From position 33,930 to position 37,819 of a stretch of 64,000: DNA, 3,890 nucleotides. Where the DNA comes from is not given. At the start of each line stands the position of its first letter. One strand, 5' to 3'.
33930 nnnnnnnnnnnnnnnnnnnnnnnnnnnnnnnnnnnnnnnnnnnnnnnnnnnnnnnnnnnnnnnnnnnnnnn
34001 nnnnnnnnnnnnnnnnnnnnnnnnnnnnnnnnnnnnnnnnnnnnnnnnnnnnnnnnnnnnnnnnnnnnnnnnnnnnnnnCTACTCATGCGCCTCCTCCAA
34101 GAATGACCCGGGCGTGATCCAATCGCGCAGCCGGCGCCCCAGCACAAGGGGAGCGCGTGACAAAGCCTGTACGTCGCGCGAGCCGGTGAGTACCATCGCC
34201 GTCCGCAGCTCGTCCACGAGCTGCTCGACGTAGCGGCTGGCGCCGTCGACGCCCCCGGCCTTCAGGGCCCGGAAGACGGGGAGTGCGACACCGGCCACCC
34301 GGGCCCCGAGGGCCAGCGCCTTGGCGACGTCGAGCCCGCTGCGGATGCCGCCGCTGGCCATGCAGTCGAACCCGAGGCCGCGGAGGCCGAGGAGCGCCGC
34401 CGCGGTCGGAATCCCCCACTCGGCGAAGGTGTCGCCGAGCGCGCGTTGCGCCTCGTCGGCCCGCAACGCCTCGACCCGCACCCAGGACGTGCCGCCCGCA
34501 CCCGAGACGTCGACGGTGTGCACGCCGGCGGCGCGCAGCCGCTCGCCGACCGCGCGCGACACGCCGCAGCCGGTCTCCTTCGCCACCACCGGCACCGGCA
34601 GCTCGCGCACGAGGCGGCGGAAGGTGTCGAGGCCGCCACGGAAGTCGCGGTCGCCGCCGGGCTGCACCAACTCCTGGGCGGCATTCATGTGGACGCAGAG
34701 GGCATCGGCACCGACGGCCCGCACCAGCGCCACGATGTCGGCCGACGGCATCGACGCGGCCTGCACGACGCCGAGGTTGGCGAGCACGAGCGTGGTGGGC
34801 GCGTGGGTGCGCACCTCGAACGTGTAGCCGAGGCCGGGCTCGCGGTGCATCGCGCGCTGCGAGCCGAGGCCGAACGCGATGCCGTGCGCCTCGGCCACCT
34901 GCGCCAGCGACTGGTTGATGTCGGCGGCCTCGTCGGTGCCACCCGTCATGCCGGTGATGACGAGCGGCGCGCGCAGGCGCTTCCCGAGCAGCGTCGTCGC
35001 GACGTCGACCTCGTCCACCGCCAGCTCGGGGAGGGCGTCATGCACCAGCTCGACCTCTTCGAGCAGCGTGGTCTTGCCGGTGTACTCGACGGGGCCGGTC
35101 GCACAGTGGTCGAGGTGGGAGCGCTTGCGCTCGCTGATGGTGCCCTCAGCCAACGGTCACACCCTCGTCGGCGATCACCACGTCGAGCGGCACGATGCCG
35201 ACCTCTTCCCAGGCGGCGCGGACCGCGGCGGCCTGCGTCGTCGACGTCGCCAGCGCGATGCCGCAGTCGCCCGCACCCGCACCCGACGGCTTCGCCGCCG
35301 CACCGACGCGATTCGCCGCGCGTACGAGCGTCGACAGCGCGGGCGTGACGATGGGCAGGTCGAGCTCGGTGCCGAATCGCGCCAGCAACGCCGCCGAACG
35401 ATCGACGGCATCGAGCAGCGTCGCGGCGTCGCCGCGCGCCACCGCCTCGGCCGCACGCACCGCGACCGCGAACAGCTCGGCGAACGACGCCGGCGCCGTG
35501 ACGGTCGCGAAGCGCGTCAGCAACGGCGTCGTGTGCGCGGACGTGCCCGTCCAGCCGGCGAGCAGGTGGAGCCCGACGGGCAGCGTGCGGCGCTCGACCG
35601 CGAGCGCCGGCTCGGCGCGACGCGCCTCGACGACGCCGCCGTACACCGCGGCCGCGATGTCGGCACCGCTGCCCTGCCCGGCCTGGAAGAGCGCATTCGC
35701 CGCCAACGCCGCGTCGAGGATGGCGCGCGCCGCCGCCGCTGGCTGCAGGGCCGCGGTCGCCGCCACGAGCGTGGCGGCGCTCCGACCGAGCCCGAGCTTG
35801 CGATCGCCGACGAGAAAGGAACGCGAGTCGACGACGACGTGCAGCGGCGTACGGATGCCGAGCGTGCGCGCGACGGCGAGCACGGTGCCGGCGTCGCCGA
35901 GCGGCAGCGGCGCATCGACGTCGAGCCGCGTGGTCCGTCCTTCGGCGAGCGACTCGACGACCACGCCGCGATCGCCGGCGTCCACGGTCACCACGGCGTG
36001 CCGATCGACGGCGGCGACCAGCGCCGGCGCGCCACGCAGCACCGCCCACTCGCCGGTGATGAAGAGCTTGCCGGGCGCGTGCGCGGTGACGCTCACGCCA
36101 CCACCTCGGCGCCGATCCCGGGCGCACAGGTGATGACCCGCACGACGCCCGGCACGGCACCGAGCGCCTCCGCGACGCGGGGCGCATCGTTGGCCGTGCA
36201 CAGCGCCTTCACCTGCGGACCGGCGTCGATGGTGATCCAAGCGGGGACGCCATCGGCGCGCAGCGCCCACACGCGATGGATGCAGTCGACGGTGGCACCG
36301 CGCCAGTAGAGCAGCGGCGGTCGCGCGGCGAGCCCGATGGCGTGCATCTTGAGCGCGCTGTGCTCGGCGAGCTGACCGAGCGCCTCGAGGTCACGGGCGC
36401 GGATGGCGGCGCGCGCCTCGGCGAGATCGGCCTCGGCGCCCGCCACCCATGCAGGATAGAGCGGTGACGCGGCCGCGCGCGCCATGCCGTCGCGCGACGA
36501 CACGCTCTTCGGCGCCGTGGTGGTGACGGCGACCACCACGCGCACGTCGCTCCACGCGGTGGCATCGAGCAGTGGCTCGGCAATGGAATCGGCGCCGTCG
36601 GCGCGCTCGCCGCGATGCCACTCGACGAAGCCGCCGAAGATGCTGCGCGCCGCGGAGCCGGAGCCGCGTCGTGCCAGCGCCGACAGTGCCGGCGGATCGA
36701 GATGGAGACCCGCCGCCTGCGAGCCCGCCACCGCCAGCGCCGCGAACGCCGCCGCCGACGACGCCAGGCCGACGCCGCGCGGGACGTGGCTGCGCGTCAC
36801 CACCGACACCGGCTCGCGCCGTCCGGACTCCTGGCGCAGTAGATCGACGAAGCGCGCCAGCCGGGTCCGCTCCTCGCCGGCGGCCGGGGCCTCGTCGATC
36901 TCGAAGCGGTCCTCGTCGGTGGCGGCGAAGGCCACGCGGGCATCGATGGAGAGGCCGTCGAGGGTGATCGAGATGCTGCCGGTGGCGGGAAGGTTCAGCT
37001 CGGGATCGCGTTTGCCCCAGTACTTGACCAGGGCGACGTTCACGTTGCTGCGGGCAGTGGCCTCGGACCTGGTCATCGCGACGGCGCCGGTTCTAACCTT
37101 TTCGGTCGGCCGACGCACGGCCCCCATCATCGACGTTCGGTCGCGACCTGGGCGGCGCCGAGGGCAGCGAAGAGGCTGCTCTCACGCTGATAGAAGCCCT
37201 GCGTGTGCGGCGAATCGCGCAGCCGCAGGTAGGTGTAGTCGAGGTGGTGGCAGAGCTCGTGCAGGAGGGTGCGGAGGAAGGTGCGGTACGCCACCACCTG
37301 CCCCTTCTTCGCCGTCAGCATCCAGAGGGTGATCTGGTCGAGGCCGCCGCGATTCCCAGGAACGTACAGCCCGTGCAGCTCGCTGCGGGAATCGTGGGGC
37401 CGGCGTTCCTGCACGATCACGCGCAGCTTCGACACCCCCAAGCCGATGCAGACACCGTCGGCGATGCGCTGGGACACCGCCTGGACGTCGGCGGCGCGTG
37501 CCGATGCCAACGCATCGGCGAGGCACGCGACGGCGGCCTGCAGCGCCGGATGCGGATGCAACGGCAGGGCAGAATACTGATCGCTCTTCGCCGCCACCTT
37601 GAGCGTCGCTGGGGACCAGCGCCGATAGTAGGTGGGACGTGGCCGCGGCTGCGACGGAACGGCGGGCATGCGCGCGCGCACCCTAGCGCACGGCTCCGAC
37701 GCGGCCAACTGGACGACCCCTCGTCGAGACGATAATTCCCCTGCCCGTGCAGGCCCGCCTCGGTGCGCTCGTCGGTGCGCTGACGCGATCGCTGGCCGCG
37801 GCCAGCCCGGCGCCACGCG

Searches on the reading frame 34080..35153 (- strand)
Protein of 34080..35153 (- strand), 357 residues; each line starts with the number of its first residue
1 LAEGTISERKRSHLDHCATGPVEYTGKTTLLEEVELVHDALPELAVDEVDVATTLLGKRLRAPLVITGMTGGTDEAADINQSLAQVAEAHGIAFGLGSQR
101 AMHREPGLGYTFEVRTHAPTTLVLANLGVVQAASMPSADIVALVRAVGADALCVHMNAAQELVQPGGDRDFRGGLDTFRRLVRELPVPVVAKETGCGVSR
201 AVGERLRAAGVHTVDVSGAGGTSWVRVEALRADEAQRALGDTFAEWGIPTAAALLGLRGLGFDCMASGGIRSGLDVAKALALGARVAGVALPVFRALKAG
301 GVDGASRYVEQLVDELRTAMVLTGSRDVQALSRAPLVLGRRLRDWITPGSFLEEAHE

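Call 4: search_protein_families(library=ncbifam, proteins=[window:34080-35153:-], max_evalue=0.001)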
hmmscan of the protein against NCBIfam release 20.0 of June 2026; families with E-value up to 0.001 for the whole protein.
window:34080-35153:- (357 aa): 5 families
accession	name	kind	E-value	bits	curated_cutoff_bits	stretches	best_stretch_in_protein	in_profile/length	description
TIGR02151.1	IPP_isom_2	equivalog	1.1e-109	366.5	281.3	1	8-338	1-336/338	type 2 isopentenyl-diphosphate Delta-isomerase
NF008398.0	PRK11197.1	subfamily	3.5e-13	49.1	376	1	264-337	303-376/381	L-lactate dehydrogenase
NF033901.1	L_lactate_LldD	exception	1.2e-09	37.7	550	1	264-337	303-376/377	FMN-dependent L-lactate dehydrogenase LldD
TIGR02708.1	L_lactate_ox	equivalog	1.5e-09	37.4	645.5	1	268-332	290-354/367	L-lactate oxidase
TIGR03966.1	actino_HemFlav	equivalog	7.7e-09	34.7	470.85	1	263-338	304-379/385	pre-mycofactocin synthase MftD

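Call 5: search_protein_families(library=pfam, proteins=[window:34080-35153:-], max_evalue=0.01)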
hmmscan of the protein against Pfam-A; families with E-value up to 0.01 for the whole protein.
window:34080-35153:- (357 aa): 3 families
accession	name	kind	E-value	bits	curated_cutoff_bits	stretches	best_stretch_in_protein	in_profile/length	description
PF01070.24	FMN_dh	-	4.4e-24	85.6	24.9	2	176-334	208-346/350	FMN-dependent dehydrogenase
PF00478.31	IMPDH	-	0.0001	21.9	25.6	0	259-286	205-232/345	IMP dehydrogenase / GMP reductase domain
PF01645.23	Glu_synthase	-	0.0096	15.6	20.4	1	247-290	259-304/369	Conserved region in glutamate synthase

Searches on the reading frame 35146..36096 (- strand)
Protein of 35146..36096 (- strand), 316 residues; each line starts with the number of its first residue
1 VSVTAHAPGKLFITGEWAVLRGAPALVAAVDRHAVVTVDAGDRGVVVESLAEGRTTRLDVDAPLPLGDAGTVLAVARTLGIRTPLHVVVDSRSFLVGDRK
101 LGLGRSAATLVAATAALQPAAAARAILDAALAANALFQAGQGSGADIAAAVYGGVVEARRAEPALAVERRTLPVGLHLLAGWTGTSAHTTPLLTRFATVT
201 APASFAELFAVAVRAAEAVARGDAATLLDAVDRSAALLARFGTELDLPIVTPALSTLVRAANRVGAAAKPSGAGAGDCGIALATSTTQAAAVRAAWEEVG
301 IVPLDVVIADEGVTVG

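Call 4: search_protein_families(library=ncbifam, proteins=[window:35146-36096:-], max_evalue=0.001)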
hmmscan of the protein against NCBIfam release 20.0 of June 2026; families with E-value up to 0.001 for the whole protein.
window:35146-36096:- (316 aa): 5 families
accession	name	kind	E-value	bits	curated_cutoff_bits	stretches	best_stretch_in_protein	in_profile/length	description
TIGR01220.1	Pmev_kin_Gr_pos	equivalog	2.3e-40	138.8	165.7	3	163-311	203-357/358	phosphomevalonate kinase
NF040957.1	Arch_PMK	equivalog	9.4e-22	77.9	500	1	6-315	3-315/316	phosphomevalonate kinase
TIGR00549.1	mevalon_kin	equivalog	3.6e-19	69.3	163.05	1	7-282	1-276/276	mevalonate kinase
NF003036.0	PRK03926.1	equivalog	1.1e-15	57.6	403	1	3-315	2-298/302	mevalonate kinase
NF040656.1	GHMP_GYDIA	hypoth_equivalog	0.0009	18.5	225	0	6-29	3-26/299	GYDIA family GHMP kinase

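Call 5: search_protein_families(library=pfam, proteins=[window:35146-36096:-], max_evalue=0.01)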
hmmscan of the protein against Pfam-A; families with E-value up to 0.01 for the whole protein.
window:35146-36096:- (316 aa): 2 families
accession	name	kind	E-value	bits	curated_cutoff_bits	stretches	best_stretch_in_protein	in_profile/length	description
PF08544.19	GHMP_kinases_C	-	8.1e-12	45.8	21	1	215-300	1-83/85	GHMP kinases C terminal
PF00288.32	GHMP_kinases_N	-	0.00028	21.5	22.3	1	72-154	7-87/87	GHMP kinases N terminal domain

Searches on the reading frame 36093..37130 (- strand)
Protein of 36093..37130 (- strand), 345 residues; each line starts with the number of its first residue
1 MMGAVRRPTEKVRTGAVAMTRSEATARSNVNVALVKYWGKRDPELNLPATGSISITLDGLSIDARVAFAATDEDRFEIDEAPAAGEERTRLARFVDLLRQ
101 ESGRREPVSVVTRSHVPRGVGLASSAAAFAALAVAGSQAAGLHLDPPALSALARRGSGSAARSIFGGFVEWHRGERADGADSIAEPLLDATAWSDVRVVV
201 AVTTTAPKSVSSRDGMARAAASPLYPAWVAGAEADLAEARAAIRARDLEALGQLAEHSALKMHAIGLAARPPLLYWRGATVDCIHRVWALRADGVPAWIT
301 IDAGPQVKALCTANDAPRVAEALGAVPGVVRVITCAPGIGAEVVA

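Call 4: search_protein_families(library=ncbifam, proteins=[window:36093-37130:-], max_evalue=0.001)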
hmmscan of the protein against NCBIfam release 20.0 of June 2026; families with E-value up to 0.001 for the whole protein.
window:36093-37130:- (345 aa): 7 families
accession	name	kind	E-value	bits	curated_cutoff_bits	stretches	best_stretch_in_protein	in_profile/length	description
TIGR01240.1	mevDPdecarb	equivalog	1e-76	257.9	171.35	1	25-324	2-301/305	diphosphomevalonate decarboxylase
NF040704.1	IPP_alt_MvaD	equivalog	2.7e-49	168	475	1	24-326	2-300/323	phosphomevalonate decarboxylase MvaD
TIGR01920.1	Shik_kin_archae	equivalog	5.8e-08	32.4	126.85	1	60-162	23-124/266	shikimate kinase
NF040848.1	mev_kinase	equivalog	2.2e-07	30.2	440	1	97-324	81-302/323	mevalonate-3-kinase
TIGR00549.1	mevalon_kin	equivalog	2.6e-05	23.9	163.05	1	89-155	64-128/276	mevalonate kinase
TIGR00191.1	thrB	equivalog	0.00016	20.6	168.25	1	98-169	70-145/304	homoserine kinase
NF003036.0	PRK03926.1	equivalog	0.00088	18.4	403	0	74-152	42-120/302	mevalonate kinase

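Call 5: search_protein_families(library=pfam, proteins=[window:36093-37130:-], max_evalue=0.01)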
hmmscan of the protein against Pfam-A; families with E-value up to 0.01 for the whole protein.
window:36093-37130:- (345 aa): 3 families
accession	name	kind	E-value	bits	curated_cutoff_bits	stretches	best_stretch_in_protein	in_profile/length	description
PF22700.2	MVD-like_N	-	4e-52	176.5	27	1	29-184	2-157/157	Diphosphomevalonate decarboxylase-like N-terminal domain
PF00288.32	GHMP_kinases_N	-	5.9e-10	39.7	22.3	1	93-161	5-71/87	GHMP kinases N terminal domain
PF18376.6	MDD_C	-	1.2e-09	38.7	23.2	1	198-323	1-130/186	Mevalonate 5-diphosphate decarboxylase C-terminal domain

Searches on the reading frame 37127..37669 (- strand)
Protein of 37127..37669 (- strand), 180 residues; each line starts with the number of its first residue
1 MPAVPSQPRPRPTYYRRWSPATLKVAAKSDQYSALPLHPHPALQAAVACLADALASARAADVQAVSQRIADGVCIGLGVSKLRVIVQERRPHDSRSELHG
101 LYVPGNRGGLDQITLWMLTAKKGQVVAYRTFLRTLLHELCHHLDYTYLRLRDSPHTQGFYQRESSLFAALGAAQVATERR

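Call 4: search_protein_families(library=ncbifam, proteins=[window:37127-37669:-], max_evalue=0.001)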
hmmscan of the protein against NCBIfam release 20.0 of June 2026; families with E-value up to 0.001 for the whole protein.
window:37127-37669:- (180 aa): 0 families

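Call 5: search_protein_families(library=pfam, proteins=[window:37127-37669:-], max_evalue=0.01)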
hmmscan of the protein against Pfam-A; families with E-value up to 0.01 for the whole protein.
window:37127-37669:- (180 aa): 1 family
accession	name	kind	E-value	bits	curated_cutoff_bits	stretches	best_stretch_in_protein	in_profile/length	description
PF08325.16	WLM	-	0.00021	21.9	26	1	106-168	57-112/190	WLM domain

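Call 57: search_solved_structures(query=window:37127-37669:-, max_evalue=10, show_alignments=1)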
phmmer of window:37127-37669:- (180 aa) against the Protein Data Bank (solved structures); distinct sequences matched with E-value up to 10: 2.
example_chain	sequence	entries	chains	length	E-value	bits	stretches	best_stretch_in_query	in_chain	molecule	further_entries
4lls_A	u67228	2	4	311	0.038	17.2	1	8-65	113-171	Geranyltranstransferase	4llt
5x3e_A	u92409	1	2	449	1.2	12.3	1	24-99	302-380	Kinesin-like protein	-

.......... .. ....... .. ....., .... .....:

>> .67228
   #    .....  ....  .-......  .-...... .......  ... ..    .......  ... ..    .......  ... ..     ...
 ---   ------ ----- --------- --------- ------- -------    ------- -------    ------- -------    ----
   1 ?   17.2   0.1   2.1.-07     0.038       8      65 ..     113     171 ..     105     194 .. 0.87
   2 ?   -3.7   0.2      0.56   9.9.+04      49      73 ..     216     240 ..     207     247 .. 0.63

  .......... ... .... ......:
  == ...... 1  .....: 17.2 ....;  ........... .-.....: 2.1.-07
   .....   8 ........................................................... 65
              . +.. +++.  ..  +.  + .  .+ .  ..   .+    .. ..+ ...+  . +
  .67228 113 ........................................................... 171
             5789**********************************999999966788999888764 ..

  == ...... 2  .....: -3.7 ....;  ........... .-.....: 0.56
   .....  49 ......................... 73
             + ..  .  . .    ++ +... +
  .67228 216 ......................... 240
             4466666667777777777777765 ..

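Call 58: search_protein_families(library=pfam, proteins=[window:37127-37669:-], max_evalue=1)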
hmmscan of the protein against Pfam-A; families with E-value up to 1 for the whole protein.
window:37127-37669:- (180 aa): 2 families
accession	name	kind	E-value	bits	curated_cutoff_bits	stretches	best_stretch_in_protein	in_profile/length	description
PF08325.16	WLM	-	0.00021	21.9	26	1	106-168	57-112/190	WLM domain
PF10263.15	SprT-like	-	0.011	16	25.6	1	132-162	62-91/108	SprT-like family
